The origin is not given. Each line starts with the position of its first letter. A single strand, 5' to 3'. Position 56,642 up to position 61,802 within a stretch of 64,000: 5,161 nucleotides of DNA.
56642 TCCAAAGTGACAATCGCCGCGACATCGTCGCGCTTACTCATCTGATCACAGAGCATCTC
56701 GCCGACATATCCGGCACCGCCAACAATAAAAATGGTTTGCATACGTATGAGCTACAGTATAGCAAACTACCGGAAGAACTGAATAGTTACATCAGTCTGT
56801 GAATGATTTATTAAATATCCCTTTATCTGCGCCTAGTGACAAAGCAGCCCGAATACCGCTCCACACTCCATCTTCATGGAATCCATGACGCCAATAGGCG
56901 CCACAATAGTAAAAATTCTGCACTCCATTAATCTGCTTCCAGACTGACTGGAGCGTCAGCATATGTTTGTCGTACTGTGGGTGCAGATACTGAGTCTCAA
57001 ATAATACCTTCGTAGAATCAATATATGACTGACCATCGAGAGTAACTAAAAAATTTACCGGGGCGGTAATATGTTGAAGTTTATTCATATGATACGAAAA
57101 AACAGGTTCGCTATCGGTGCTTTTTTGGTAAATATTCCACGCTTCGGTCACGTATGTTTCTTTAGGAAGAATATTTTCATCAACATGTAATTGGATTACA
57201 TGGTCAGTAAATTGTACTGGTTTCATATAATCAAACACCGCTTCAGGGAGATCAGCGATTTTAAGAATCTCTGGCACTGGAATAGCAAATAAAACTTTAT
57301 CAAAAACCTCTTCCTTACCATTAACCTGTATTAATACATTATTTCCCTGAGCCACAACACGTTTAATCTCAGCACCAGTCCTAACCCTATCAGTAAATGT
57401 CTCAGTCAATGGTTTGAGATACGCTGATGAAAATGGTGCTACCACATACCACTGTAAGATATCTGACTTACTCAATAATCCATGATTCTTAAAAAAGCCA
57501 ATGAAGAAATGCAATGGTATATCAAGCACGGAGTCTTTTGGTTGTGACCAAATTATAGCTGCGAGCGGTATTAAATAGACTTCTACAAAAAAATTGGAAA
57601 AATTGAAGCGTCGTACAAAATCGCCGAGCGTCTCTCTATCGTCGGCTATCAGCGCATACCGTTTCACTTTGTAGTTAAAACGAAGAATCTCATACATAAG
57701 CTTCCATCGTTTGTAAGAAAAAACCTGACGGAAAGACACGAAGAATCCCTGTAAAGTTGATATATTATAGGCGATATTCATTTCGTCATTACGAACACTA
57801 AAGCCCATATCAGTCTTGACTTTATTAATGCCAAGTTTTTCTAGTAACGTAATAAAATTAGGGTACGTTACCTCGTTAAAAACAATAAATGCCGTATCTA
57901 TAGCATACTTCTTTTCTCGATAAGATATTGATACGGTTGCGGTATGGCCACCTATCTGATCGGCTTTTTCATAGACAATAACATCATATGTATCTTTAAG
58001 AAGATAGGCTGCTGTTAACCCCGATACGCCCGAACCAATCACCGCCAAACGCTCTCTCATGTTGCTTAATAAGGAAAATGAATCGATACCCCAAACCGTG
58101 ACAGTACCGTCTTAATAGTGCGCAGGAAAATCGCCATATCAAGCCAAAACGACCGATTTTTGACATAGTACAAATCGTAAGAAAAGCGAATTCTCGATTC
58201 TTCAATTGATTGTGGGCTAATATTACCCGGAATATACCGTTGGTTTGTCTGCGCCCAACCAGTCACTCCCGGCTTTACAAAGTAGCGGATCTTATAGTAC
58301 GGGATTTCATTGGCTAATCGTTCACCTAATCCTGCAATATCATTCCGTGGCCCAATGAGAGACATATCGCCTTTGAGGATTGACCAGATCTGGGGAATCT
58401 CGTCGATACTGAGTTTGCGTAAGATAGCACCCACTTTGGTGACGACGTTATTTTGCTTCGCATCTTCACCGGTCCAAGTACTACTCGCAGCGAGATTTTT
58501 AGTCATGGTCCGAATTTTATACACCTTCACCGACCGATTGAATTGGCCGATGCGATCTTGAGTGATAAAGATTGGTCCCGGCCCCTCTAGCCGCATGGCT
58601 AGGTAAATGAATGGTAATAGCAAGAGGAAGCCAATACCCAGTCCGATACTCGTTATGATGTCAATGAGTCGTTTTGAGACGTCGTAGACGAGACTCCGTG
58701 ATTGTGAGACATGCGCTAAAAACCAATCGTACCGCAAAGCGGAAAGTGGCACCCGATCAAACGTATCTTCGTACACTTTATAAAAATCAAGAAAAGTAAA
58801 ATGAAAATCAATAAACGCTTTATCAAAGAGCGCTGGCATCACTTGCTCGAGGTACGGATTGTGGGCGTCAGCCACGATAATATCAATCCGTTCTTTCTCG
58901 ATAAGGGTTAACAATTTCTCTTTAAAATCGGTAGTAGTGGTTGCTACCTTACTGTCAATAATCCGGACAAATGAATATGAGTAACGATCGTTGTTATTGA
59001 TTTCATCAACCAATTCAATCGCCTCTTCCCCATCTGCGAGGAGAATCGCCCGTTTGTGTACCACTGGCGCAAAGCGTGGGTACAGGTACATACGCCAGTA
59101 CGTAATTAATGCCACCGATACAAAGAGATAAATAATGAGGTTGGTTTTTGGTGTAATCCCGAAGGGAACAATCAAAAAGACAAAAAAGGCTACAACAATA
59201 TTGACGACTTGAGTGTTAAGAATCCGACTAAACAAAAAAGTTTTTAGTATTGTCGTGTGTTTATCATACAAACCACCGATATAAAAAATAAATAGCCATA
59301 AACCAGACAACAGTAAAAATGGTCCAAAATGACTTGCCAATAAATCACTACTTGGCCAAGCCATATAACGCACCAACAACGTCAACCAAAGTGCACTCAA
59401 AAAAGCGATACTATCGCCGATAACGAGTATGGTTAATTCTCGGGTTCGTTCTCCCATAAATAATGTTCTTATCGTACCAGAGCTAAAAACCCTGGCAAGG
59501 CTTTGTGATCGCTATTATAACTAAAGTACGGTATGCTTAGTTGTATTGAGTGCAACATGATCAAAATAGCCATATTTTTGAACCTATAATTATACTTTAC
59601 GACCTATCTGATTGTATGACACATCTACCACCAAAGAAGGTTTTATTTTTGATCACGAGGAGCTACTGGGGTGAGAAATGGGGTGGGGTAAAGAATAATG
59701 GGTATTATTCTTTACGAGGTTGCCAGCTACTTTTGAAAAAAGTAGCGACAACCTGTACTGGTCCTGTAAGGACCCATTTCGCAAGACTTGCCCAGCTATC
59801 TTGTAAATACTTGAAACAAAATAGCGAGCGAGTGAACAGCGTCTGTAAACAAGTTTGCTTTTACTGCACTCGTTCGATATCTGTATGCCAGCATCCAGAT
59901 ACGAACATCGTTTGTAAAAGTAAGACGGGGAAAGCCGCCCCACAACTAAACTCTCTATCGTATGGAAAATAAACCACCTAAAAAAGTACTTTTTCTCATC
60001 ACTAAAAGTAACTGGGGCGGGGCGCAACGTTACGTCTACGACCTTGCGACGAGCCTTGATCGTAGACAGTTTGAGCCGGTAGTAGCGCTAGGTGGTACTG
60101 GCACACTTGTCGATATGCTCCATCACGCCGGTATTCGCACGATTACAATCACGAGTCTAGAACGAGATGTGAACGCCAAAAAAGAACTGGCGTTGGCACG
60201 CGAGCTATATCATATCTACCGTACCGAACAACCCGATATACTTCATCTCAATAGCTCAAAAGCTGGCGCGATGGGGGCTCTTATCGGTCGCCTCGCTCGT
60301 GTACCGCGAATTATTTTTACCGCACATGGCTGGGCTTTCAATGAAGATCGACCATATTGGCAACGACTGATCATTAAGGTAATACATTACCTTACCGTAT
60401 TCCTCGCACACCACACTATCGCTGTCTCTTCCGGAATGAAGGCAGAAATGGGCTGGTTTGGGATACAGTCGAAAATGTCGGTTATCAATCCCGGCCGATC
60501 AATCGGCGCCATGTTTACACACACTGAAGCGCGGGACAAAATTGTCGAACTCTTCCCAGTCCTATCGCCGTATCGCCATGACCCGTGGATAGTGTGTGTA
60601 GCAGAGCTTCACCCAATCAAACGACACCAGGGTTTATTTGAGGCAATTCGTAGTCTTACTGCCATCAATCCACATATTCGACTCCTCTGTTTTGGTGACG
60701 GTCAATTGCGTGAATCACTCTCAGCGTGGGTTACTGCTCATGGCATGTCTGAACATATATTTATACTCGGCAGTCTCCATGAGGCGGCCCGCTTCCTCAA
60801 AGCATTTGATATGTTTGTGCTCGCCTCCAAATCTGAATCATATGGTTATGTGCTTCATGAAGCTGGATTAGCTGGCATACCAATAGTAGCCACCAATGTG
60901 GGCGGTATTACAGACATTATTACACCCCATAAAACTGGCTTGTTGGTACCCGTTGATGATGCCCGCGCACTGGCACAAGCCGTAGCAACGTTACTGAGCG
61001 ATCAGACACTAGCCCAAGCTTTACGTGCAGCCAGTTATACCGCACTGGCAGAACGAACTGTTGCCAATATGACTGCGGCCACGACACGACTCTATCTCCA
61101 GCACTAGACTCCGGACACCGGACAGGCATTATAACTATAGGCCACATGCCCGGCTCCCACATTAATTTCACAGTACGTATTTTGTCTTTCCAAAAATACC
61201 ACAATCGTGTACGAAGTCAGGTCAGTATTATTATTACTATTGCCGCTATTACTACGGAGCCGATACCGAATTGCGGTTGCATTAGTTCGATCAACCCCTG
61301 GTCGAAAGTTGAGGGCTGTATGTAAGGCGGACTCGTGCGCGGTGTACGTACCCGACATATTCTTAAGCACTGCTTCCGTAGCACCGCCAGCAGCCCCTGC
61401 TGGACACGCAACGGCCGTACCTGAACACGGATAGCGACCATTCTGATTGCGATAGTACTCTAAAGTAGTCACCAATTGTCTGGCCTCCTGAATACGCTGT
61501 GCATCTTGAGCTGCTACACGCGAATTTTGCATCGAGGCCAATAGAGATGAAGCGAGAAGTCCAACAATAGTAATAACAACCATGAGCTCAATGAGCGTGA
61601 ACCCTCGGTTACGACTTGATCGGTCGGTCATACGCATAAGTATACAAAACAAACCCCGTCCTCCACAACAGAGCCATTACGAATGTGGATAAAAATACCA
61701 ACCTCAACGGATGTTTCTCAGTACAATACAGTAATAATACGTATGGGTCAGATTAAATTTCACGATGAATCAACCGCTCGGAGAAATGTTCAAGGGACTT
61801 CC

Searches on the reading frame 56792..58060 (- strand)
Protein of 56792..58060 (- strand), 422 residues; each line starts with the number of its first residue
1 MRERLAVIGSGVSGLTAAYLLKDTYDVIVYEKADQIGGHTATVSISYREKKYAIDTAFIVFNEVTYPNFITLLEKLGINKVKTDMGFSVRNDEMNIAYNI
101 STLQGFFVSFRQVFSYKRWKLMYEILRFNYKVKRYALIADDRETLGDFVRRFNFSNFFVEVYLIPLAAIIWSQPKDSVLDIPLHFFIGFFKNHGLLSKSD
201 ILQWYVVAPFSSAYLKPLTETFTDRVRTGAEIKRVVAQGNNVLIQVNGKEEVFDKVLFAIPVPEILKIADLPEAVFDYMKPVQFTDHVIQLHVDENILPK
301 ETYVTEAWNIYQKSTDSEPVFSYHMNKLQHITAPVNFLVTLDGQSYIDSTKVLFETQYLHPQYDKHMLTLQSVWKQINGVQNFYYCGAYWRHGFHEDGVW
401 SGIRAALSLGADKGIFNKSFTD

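Call 10: search_protein_families(library=pfam, proteins=[window:56792-58060:-], max_evalue=0.001)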
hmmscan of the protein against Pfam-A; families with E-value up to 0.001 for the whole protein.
window:56792-58060:- (422 aa): 4 families
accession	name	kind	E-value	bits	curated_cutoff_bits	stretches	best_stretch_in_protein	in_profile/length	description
PF01593.30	Amino_oxidase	-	9.1e-18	65.2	19.8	1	12-273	1-270/443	Flavin containing amine oxidoreductase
PF13450.12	NAD_binding_8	-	5.3e-13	49.5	21.9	1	7-76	1-68/68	NAD(P)-binding Rossmann-like domain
PF01266.30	DAO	-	2.7e-06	27.6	27.9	1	5-40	2-38/353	FAD dependent oxidoreductase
PF00890.30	FAD_binding_2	-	0.00023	20.9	20.4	1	6-41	3-39/414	FAD binding domain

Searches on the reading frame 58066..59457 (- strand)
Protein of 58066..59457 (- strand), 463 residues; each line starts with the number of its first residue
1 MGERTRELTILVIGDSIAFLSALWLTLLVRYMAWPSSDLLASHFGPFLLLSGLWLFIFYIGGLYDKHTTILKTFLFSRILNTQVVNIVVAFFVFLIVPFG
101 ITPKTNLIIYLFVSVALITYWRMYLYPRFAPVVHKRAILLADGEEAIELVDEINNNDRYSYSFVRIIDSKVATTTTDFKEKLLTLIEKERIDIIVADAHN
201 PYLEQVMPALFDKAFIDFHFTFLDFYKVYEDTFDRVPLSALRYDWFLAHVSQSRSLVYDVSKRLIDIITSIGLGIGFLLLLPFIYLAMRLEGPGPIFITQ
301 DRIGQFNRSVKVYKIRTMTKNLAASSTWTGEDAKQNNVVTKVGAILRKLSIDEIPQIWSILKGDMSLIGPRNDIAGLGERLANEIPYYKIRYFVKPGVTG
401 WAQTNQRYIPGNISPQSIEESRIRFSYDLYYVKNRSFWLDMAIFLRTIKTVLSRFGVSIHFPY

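Call 10: search_protein_families(library=pfam, proteins=[window:58066-59457:-], max_evalue=0.001)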
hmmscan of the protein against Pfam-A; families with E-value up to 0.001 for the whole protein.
window:58066-59457:- (463 aa): 1 family
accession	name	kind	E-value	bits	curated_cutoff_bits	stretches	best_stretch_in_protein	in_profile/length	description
PF02397.22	Bac_transf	-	6.5e-50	169.6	27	1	262-452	1-178/179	Bacterial sugar transferase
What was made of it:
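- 58066..59457 (-): Candidate initiating phosphoglycosyl transferase (Bac_transf). It is the only one in the window, sits 25 kb from the locus, and its link to the locus is inferred. PF02397 6.5e-50 (call 10).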

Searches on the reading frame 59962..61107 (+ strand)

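Call 10: search_protein_families(library=pfam, proteins=[window:59962-61107:+], max_evalue=0.001)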
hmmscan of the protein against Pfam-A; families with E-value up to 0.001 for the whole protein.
window:59962-61107:+ (381 aa): 7 families
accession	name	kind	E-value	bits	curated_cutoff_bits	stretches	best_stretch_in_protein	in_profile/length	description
PF00534.26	Glycos_transf_1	-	3.4e-31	108.5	26.4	1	205-358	13-169/172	Glycosyl transferases group 1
PF13692.12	Glyco_trans_1_4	-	5.2e-29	101.8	27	1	208-347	2-142/142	Glycosyl transferases group 1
PF13439.12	Glyco_transf_4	-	8.8e-22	78.4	28.5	1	18-178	1-165/170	Glycosyltransferase Family 4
PF13579.12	Glyco_trans_4_4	-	4.2e-17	63.4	29.7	1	19-178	1-158/158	Glycosyl transferase 4-like domain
PF13477.12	Glyco_trans_4_2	-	1.6e-09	38.5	23.4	1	9-139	2-126/139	Glycosyl transferase 4-like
PF13524.12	Glyco_trans_1_2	-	0.00068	20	25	0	225-368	5-136/144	Glycosyl transferase-like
PF20706.3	GT4-conflict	-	0.0007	19.1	26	1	276-368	276-378/385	Family 4 Glycosyltransferase in conflict systems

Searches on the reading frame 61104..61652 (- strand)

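Call 89: search_protein_families(library=pfam, proteins=[window:61104-61652:-], max_evalue=0.001)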
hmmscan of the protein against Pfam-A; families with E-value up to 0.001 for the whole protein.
window:61104-61652:- (182 aa): 1 family
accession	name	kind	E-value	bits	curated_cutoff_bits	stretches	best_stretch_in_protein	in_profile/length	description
PF07963.17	N_methyl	-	2.5e-09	36.7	21.2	1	13-37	2-26/27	Prokaryotic N-terminal methylation motif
